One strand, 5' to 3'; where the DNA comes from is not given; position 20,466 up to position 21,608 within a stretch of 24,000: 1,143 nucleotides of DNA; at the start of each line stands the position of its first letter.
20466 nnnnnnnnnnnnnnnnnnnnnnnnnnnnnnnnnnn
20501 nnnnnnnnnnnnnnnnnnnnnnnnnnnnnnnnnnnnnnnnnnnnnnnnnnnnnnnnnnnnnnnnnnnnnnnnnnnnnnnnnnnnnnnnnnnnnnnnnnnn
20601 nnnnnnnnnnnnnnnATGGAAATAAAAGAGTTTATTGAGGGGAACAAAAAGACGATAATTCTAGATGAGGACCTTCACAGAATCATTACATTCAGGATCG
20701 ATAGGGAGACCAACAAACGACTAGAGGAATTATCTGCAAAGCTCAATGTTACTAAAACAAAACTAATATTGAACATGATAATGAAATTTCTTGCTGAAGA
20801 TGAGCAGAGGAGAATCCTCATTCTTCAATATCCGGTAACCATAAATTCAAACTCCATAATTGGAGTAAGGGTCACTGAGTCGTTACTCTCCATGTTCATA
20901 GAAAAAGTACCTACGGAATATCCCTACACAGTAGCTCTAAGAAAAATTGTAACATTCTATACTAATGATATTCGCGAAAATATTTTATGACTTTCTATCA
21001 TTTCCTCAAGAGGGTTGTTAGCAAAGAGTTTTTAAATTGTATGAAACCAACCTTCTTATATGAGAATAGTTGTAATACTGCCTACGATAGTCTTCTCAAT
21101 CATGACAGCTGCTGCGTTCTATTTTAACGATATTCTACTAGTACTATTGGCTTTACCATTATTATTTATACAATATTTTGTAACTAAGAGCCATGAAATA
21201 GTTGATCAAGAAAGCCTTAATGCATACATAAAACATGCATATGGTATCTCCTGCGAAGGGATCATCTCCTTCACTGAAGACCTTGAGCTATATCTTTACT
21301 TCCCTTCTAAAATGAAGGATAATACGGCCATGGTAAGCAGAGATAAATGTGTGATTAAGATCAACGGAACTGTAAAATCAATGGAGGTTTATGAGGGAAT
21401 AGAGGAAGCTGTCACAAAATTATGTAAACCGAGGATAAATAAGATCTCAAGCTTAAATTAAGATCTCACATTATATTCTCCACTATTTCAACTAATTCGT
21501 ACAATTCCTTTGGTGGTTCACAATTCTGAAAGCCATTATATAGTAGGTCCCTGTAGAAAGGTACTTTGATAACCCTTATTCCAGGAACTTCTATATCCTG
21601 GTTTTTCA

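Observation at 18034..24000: Duplicated module (ParA/MinD-like ATPase + C-terminally anchored sequon-rich protein + polytopic membrane protein) wedged between arlB and an ArnR-like regulator: candidate undescribed system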

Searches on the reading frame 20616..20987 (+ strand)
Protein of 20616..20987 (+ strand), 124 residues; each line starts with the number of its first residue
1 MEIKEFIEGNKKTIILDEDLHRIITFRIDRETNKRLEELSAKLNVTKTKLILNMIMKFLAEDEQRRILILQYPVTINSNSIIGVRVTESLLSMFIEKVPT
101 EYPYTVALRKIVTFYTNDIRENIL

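Call 5: search_protein_families(library=pfam, max_evalue=0.1, proteins=[window:20616-20987:+])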
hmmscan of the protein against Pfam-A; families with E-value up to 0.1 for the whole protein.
window:20616-20987:+ (124 aa): 2 families
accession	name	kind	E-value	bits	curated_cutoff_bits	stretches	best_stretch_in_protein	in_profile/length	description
PF12651.13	RHH_3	-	0.00025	21.4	21.6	1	24-60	5-41/44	Ribbon-helix-helix domain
PF01402.27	RHH_1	-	0.0095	16.3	20.5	1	24-59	2-37/39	Ribbon-helix-helix protein, copG family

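Call 6: search_protein_families(library=ncbifam, max_evalue=0.1, proteins=[window:20616-20987:+])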
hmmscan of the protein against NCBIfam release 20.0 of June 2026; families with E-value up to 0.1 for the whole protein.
window:20616-20987:+ (124 aa): 4 families
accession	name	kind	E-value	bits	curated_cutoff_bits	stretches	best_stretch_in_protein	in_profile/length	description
NF048017.1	antitoxin_RelB_like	equivalog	0.0049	17.1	50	1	27-62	1-36/70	type II toxin-antitoxin system RelB family antitoxin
NF053762.1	aCcr1_fam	equivalog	0.014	15.2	60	1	22-48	1-27/38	aCcr1 family cell cycle regulator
NF041200.1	mob_BfmA_Nterm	domain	0.022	14.9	24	1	25-55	3-33/81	BfmA/BtgA family mobilization protein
NF008671.0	PRK11675.1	equivalog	0.044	14.2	62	1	23-64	52-93/95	LexA regulated protein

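Call 31: search_protein_families(library=pfam, max_evalue=0.01, proteins=[P0061, P0062, P0066, P0067, P0068, P0069, P0074, P0077, P0079, P0084])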
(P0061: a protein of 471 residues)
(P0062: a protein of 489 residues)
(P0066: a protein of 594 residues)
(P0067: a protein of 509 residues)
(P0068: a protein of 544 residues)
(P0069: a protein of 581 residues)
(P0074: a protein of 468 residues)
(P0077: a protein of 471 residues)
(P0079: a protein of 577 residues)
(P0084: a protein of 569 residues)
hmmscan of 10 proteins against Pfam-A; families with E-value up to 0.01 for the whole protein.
P0061 (471 aa): 0 families

P0062 (489 aa): 0 families

P0066 (594 aa): 0 families

P0067 (509 aa): 0 families

P0068 (544 aa): 0 families

P0069 (581 aa): 0 families

P0074 (468 aa): 0 families

P0077 (471 aa): 0 families

P0079 (577 aa): 0 families

P0084 (569 aa): 1 family
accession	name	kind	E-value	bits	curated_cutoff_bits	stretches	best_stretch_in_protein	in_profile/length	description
PF13231.12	PMT_2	-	0.00083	20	26.1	1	296-419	29-154/160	Dolichyl-phosphate-mannose-protein mannosyltransferase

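Call 57: search_protein_families(library=pfam, max_evalue=0.1, proteins=[L003:12091-12765:+, L016:12045-12707:+, L005:10788-11585:+, L005:11620-12426:-, L005:13120-13896:+, L014:15118-15843:+, L014:16107-16871:+, L014:18362-18970:+, L014:13707-13928:+, L001:11443-12000:+])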
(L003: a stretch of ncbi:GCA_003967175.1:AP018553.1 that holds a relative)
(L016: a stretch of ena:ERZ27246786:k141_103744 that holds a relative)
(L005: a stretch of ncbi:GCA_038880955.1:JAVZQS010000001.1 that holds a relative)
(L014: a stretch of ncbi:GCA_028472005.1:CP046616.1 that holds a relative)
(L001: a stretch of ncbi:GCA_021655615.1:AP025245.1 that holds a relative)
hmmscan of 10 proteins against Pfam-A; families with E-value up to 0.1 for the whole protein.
L003:12091-12765:+ (225 aa): 0 families

L016:12045-12707:+ (221 aa): 0 families

L005:10788-11585:+ (266 aa): 8 families
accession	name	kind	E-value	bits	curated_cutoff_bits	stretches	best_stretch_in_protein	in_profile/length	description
PF13614.12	AAA_31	-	1.4e-08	35.3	27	1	7-126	8-125/177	AAA domain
PF10609.15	ParA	-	2.5e-08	34.1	27.1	1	5-51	8-55/246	NUBPL iron-transfer P-loop NTPase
PF01656.29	CbiA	-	4.1e-07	30.4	25.4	1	6-177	4-66/125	CobQ/CobB/MinD/ParA nucleotide binding domain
PF02374.21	ArsA_ATPase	-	0.00074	19.3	24.3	1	2-38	2-38/305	Anion-transporting ATPase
PF09140.17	MipZ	-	0.0096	15.7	20.7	1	9-38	9-38/262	ATPase MipZ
PF06564.18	CBP_BcsQ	-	0.018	15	21.3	1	7-66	8-70/234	Cellulose biosynthesis protein BcsQ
PF00142.24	Fer4_NifH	-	0.019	14.9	25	1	5-37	4-36/271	4Fe-4S iron sulfur cluster binding proteins, NifH/frxC family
PF16575.11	CLP1_P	-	0.067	13.4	26.6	0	12-38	5-31/188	mRNA cleavage and polyadenylation factor CLP1 P-loop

L005:11620-12426:- (269 aa): 4 families
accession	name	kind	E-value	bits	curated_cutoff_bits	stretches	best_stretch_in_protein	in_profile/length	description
PF01656.29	CbiA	-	3.4e-12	46.8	25.4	1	8-205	2-109/125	CobQ/CobB/MinD/ParA nucleotide binding domain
PF10609.15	ParA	-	5.4e-07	29.7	27.1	1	8-59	7-60/246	NUBPL iron-transfer P-loop NTPase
PF13614.12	AAA_31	-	3.1e-06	27.7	27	1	8-52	5-50/177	AAA domain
PF02374.21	ArsA_ATPase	-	0.00035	20.3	24.3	1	6-54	2-51/305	Anion-transporting ATPase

L005:13120-13896:+ (259 aa): 7 families
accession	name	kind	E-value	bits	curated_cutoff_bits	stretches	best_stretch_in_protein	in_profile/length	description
PF13614.12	AAA_31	-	2.1e-11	44.5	27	1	4-135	5-137/177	AAA domain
PF01656.29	CbiA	-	3.8e-10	40.3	25.4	1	4-205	2-99/125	CobQ/CobB/MinD/ParA nucleotide binding domain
PF10609.15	ParA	-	3e-09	37.1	27.1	1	4-42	7-45/246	NUBPL iron-transfer P-loop NTPase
PF02374.21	ArsA_ATPase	-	0.00024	20.8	24.3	1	1-38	1-38/305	Anion-transporting ATPase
PF09140.17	MipZ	-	0.0028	17.4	20.7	1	8-40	8-40/262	ATPase MipZ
PF06564.18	CBP_BcsQ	-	0.0058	16.6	21.3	1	4-37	5-38/234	Cellulose biosynthesis protein BcsQ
PF00142.24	Fer4_NifH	-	0.011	15.7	25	1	9-41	8-40/271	4Fe-4S iron sulfur cluster binding proteins, NifH/frxC family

L014:15118-15843:+ (242 aa): 9 families
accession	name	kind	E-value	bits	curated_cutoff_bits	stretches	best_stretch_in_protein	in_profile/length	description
PF10609.15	ParA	-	3.8e-08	33.5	27.1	1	3-187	5-187/246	NUBPL iron-transfer P-loop NTPase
PF13614.12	AAA_31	-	2.2e-07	31.4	27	1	2-119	2-126/177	AAA domain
PF01656.29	CbiA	-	3.2e-07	30.8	25.4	1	4-189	1-99/125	CobQ/CobB/MinD/ParA nucleotide binding domain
PF02374.21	ArsA_ATPase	-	0.00015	21.5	24.3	1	6-39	5-38/305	Anion-transporting ATPase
PF06564.18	CBP_BcsQ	-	0.0059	16.6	21.3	1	1-38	1-38/234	Cellulose biosynthesis protein BcsQ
PF00448.28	SRP54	-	0.0098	16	22.7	0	4-44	4-43/196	SRP54-type protein, GTPase domain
PF09140.17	MipZ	-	0.014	15.1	20.7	1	9-118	8-107/262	ATPase MipZ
PF16575.11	CLP1_P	-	0.043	14.1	26.6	0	13-39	5-31/188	mRNA cleavage and polyadenylation factor CLP1 P-loop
PF00142.24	Fer4_NifH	-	0.047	13.6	25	0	8-39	7-37/271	4Fe-4S iron sulfur cluster binding proteins, NifH/frxC family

L014:16107-16871:+ (255 aa): 7 families
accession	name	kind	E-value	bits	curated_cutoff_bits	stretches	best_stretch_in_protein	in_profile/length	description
PF01656.29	CbiA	-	3.1e-09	37.3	25.4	1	5-210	2-107/125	CobQ/CobB/MinD/ParA nucleotide binding domain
PF10609.15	ParA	-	0.0004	20.3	27.1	1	4-79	6-81/246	NUBPL iron-transfer P-loop NTPase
PF13614.12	AAA_31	-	0.00055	20.4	27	1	4-63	4-69/177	AAA domain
PF02374.21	ArsA_ATPase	-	0.0078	15.9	24.3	1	4-35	3-34/305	Anion-transporting ATPase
PF09140.17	MipZ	-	0.034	13.9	20.7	1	8-110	7-107/262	ATPase MipZ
PF06414.18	Zeta_toxin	-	0.036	13.9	22.3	1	7-38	21-52/199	Zeta toxin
PF11192.13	DUF2977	-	0.048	14.2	21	0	108-127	26-45/61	Protein of unknown function (DUF2977)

L014:18362-18970:+ (203 aa): 11 families
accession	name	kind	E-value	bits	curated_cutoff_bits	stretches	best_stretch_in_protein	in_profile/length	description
PF10609.15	ParA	-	9.4e-10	38.8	27.1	1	3-55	3-56/246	NUBPL iron-transfer P-loop NTPase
PF01656.29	CbiA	-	4.2e-09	36.9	25.4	1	8-140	3-85/125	CobQ/CobB/MinD/ParA nucleotide binding domain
PF13614.12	AAA_31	-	4.5e-08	33.7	27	1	4-54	2-52/177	AAA domain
PF02374.21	ArsA_ATPase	-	1.2e-05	25.1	24.3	1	9-52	6-49/305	Anion-transporting ATPase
PF20720.3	nSTAND3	-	0.00098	19.3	27.2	1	10-64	23-75/155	Novel STAND NTPase 3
PF01583.26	APS_kinase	-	0.0028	18.1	21.1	1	13-52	11-51/152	Adenylylsulphate kinase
PF06564.18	CBP_BcsQ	-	0.0062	16.5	21.3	1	5-41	3-39/234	Cellulose biosynthesis protein BcsQ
PF05673.19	DUF815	-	0.012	15.3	23.8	1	13-72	62-117/249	Protein of unknown function (DUF815)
PF09140.17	MipZ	-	0.037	13.8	20.7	1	10-42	7-39/262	ATPase MipZ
PF07015.17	VirC1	-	0.044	13.6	24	0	4-92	2-97/231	VirC1 protein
PF13479.12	AAA_24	-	0.098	12.9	27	0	12-90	10-76/195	AAA domain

L014:13707-13928:+ (74 aa): 2 families
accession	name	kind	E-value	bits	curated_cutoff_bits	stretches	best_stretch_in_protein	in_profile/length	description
PF01402.27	RHH_1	-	7.3e-06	26.2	20.5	1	22-59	2-38/39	Ribbon-helix-helix protein, copG family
PF17723.7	RHH_8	-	0.062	13.8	25.4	1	22-59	6-43/119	Ribbon-Helix-Helix transcriptional regulator family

L001:11443-12000:+ (186 aa): 5 families
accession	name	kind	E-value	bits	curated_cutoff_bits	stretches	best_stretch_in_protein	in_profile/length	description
PF01656.29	CbiA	-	5.3e-06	26.8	25.4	1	3-166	1-105/125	CobQ/CobB/MinD/ParA nucleotide binding domain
PF13173.12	AAA_14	-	0.011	16.2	27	1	3-62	5-53/129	AAA domain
PF13614.12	AAA_31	-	0.011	16.1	27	1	3-136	4-127/177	AAA domain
PF09140.17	MipZ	-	0.028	14.2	20.7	1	3-35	3-38/262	ATPase MipZ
PF20720.3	nSTAND3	-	0.072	13.2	27.2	0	3-45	20-62/155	Novel STAND NTPase 3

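Call 105: search_protein_families(library=phrogs, max_evalue=0.001, proteins=[P0007, window:20616-20987:+])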
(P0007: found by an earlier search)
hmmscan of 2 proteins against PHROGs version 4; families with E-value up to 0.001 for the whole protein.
P0007 (484 aa): 0 families

window:20616-20987:+ (124 aa): 3 families
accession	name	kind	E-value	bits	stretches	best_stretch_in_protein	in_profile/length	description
phrog_876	-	transcription regulation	5.1e-08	33.7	1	7-65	46-111/239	transcriptional repressor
phrog_582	-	transcription regulation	5.7e-05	24.4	1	17-65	53-101/105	Arc-like repressor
phrog_7325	-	transcription regulation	8.7e-05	23.7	1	14-67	48-102/151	CopG-like transcriptional repressor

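Call 107: search_protein_families(library=padloc, max_evalue=0.01, proteins=[P0007, window:20616-20987:+])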
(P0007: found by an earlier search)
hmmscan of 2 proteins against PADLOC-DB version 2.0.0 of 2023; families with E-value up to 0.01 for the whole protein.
P0007 (484 aa): 0 families

window:20616-20987:+ (124 aa): 0 families

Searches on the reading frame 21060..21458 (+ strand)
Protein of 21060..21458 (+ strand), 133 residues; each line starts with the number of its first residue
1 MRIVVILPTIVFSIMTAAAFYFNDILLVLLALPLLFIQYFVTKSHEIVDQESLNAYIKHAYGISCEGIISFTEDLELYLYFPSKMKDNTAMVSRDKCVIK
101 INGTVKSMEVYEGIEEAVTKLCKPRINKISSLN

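Call 5: search_protein_families(library=pfam, max_evalue=0.1, proteins=[window:21060-21458:+])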
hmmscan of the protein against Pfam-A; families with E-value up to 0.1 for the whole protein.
window:21060-21458:+ (133 aa): 1 family
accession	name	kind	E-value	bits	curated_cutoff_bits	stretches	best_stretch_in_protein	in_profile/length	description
PF09874.14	DUF2101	-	0.021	15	22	1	7-74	41-105/206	Predicted membrane protein (DUF2101)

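Call 6: search_protein_families(library=ncbifam, max_evalue=0.1, proteins=[window:21060-21458:+])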
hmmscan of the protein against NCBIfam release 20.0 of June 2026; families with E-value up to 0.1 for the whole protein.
window:21060-21458:+ (133 aa): 0 families

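Call 31: search_protein_families(library=pfam, max_evalue=0.01, proteins=[P0061, P0062, P0066, P0067, P0068, P0069, P0074, P0077, P0079, P0084])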
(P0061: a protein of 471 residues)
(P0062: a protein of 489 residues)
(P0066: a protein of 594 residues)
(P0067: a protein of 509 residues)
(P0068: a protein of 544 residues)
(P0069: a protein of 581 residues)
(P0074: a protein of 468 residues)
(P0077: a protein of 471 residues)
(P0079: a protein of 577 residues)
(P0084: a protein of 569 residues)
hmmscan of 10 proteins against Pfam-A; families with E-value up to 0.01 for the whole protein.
P0061 (471 aa): 0 families

P0062 (489 aa): 0 families

P0066 (594 aa): 0 families

P0067 (509 aa): 0 families

P0068 (544 aa): 0 families

P0069 (581 aa): 0 families

P0074 (468 aa): 0 families

P0077 (471 aa): 0 families

P0079 (577 aa): 0 families

P0084 (569 aa): 1 family
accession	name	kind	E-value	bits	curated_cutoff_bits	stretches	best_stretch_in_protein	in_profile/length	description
PF13231.12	PMT_2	-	0.00083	20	26.1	1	296-419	29-154/160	Dolichyl-phosphate-mannose-protein mannosyltransferase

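Call 57: search_protein_families(library=pfam, max_evalue=0.1, proteins=[L003:12091-12765:+, L016:12045-12707:+, L005:10788-11585:+, L005:11620-12426:-, L005:13120-13896:+, L014:15118-15843:+, L014:16107-16871:+, L014:18362-18970:+, L014:13707-13928:+, L001:11443-12000:+])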
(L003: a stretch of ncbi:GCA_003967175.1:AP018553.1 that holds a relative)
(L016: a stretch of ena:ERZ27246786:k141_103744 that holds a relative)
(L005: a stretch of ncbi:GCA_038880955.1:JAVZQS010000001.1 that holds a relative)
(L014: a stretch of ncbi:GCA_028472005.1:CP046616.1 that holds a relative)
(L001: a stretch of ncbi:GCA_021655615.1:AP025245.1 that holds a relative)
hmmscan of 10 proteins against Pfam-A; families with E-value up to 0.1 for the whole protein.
L003:12091-12765:+ (225 aa): 0 families

L016:12045-12707:+ (221 aa): 0 families

L005:10788-11585:+ (266 aa): 8 families
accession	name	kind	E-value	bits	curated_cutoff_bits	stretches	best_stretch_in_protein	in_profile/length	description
PF13614.12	AAA_31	-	1.4e-08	35.3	27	1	7-126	8-125/177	AAA domain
PF10609.15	ParA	-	2.5e-08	34.1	27.1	1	5-51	8-55/246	NUBPL iron-transfer P-loop NTPase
PF01656.29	CbiA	-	4.1e-07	30.4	25.4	1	6-177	4-66/125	CobQ/CobB/MinD/ParA nucleotide binding domain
PF02374.21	ArsA_ATPase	-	0.00074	19.3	24.3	1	2-38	2-38/305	Anion-transporting ATPase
PF09140.17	MipZ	-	0.0096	15.7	20.7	1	9-38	9-38/262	ATPase MipZ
PF06564.18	CBP_BcsQ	-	0.018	15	21.3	1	7-66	8-70/234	Cellulose biosynthesis protein BcsQ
PF00142.24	Fer4_NifH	-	0.019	14.9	25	1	5-37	4-36/271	4Fe-4S iron sulfur cluster binding proteins, NifH/frxC family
PF16575.11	CLP1_P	-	0.067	13.4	26.6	0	12-38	5-31/188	mRNA cleavage and polyadenylation factor CLP1 P-loop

L005:11620-12426:- (269 aa): 4 families
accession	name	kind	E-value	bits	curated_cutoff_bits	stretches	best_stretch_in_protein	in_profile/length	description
PF01656.29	CbiA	-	3.4e-12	46.8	25.4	1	8-205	2-109/125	CobQ/CobB/MinD/ParA nucleotide binding domain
PF10609.15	ParA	-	5.4e-07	29.7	27.1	1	8-59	7-60/246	NUBPL iron-transfer P-loop NTPase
PF13614.12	AAA_31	-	3.1e-06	27.7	27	1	8-52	5-50/177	AAA domain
PF02374.21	ArsA_ATPase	-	0.00035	20.3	24.3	1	6-54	2-51/305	Anion-transporting ATPase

L005:13120-13896:+ (259 aa): 7 families
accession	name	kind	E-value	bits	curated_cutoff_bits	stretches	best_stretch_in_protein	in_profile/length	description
PF13614.12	AAA_31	-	2.1e-11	44.5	27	1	4-135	5-137/177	AAA domain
PF01656.29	CbiA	-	3.8e-10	40.3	25.4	1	4-205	2-99/125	CobQ/CobB/MinD/ParA nucleotide binding domain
PF10609.15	ParA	-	3e-09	37.1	27.1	1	4-42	7-45/246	NUBPL iron-transfer P-loop NTPase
PF02374.21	ArsA_ATPase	-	0.00024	20.8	24.3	1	1-38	1-38/305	Anion-transporting ATPase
PF09140.17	MipZ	-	0.0028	17.4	20.7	1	8-40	8-40/262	ATPase MipZ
PF06564.18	CBP_BcsQ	-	0.0058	16.6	21.3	1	4-37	5-38/234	Cellulose biosynthesis protein BcsQ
PF00142.24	Fer4_NifH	-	0.011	15.7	25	1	9-41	8-40/271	4Fe-4S iron sulfur cluster binding proteins, NifH/frxC family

L014:15118-15843:+ (242 aa): 9 families
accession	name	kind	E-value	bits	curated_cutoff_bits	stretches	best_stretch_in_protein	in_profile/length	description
PF10609.15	ParA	-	3.8e-08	33.5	27.1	1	3-187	5-187/246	NUBPL iron-transfer P-loop NTPase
PF13614.12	AAA_31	-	2.2e-07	31.4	27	1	2-119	2-126/177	AAA domain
PF01656.29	CbiA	-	3.2e-07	30.8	25.4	1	4-189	1-99/125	CobQ/CobB/MinD/ParA nucleotide binding domain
PF02374.21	ArsA_ATPase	-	0.00015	21.5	24.3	1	6-39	5-38/305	Anion-transporting ATPase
PF06564.18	CBP_BcsQ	-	0.0059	16.6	21.3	1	1-38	1-38/234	Cellulose biosynthesis protein BcsQ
PF00448.28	SRP54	-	0.0098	16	22.7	0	4-44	4-43/196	SRP54-type protein, GTPase domain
PF09140.17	MipZ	-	0.014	15.1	20.7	1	9-118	8-107/262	ATPase MipZ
PF16575.11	CLP1_P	-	0.043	14.1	26.6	0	13-39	5-31/188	mRNA cleavage and polyadenylation factor CLP1 P-loop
PF00142.24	Fer4_NifH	-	0.047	13.6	25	0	8-39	7-37/271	4Fe-4S iron sulfur cluster binding proteins, NifH/frxC family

L014:16107-16871:+ (255 aa): 7 families
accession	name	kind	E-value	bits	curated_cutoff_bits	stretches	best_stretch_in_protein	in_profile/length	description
PF01656.29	CbiA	-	3.1e-09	37.3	25.4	1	5-210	2-107/125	CobQ/CobB/MinD/ParA nucleotide binding domain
PF10609.15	ParA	-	0.0004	20.3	27.1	1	4-79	6-81/246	NUBPL iron-transfer P-loop NTPase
PF13614.12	AAA_31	-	0.00055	20.4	27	1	4-63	4-69/177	AAA domain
PF02374.21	ArsA_ATPase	-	0.0078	15.9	24.3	1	4-35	3-34/305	Anion-transporting ATPase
PF09140.17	MipZ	-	0.034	13.9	20.7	1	8-110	7-107/262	ATPase MipZ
PF06414.18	Zeta_toxin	-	0.036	13.9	22.3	1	7-38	21-52/199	Zeta toxin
PF11192.13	DUF2977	-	0.048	14.2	21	0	108-127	26-45/61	Protein of unknown function (DUF2977)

L014:18362-18970:+ (203 aa): 11 families
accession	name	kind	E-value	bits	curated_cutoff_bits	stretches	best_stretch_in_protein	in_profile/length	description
PF10609.15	ParA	-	9.4e-10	38.8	27.1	1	3-55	3-56/246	NUBPL iron-transfer P-loop NTPase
PF01656.29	CbiA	-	4.2e-09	36.9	25.4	1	8-140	3-85/125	CobQ/CobB/MinD/ParA nucleotide binding domain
PF13614.12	AAA_31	-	4.5e-08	33.7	27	1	4-54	2-52/177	AAA domain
PF02374.21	ArsA_ATPase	-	1.2e-05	25.1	24.3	1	9-52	6-49/305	Anion-transporting ATPase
PF20720.3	nSTAND3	-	0.00098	19.3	27.2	1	10-64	23-75/155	Novel STAND NTPase 3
PF01583.26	APS_kinase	-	0.0028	18.1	21.1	1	13-52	11-51/152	Adenylylsulphate kinase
PF06564.18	CBP_BcsQ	-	0.0062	16.5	21.3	1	5-41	3-39/234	Cellulose biosynthesis protein BcsQ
PF05673.19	DUF815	-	0.012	15.3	23.8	1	13-72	62-117/249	Protein of unknown function (DUF815)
PF09140.17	MipZ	-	0.037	13.8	20.7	1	10-42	7-39/262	ATPase MipZ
PF07015.17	VirC1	-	0.044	13.6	24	0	4-92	2-97/231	VirC1 protein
PF13479.12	AAA_24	-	0.098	12.9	27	0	12-90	10-76/195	AAA domain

L014:13707-13928:+ (74 aa): 2 families
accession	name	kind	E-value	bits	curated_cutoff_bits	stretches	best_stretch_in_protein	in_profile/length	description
PF01402.27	RHH_1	-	7.3e-06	26.2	20.5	1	22-59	2-38/39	Ribbon-helix-helix protein, copG family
PF17723.7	RHH_8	-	0.062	13.8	25.4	1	22-59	6-43/119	Ribbon-Helix-Helix transcriptional regulator family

L001:11443-12000:+ (186 aa): 5 families
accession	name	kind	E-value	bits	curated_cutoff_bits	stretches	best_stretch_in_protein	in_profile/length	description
PF01656.29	CbiA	-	5.3e-06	26.8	25.4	1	3-166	1-105/125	CobQ/CobB/MinD/ParA nucleotide binding domain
PF13173.12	AAA_14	-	0.011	16.2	27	1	3-62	5-53/129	AAA domain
PF13614.12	AAA_31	-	0.011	16.1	27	1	3-136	4-127/177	AAA domain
PF09140.17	MipZ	-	0.028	14.2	20.7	1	3-35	3-38/262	ATPase MipZ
PF20720.3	nSTAND3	-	0.072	13.2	27.2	0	3-45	20-62/155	Novel STAND NTPase 3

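Call 105: search_protein_families(library=phrogs, max_evalue=0.001, proteins=[P0007, window:21060-21458:+])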
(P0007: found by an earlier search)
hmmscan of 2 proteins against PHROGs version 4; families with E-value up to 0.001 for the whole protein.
P0007 (484 aa): 0 families

window:21060-21458:+ (133 aa): 0 families

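Call 107: search_protein_families(library=padloc, max_evalue=0.01, proteins=[P0007, window:21060-21458:+])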
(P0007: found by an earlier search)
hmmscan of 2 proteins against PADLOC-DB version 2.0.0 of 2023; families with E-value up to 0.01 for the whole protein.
P0007 (484 aa): 0 families

window:21060-21458:+ (133 aa): 0 families
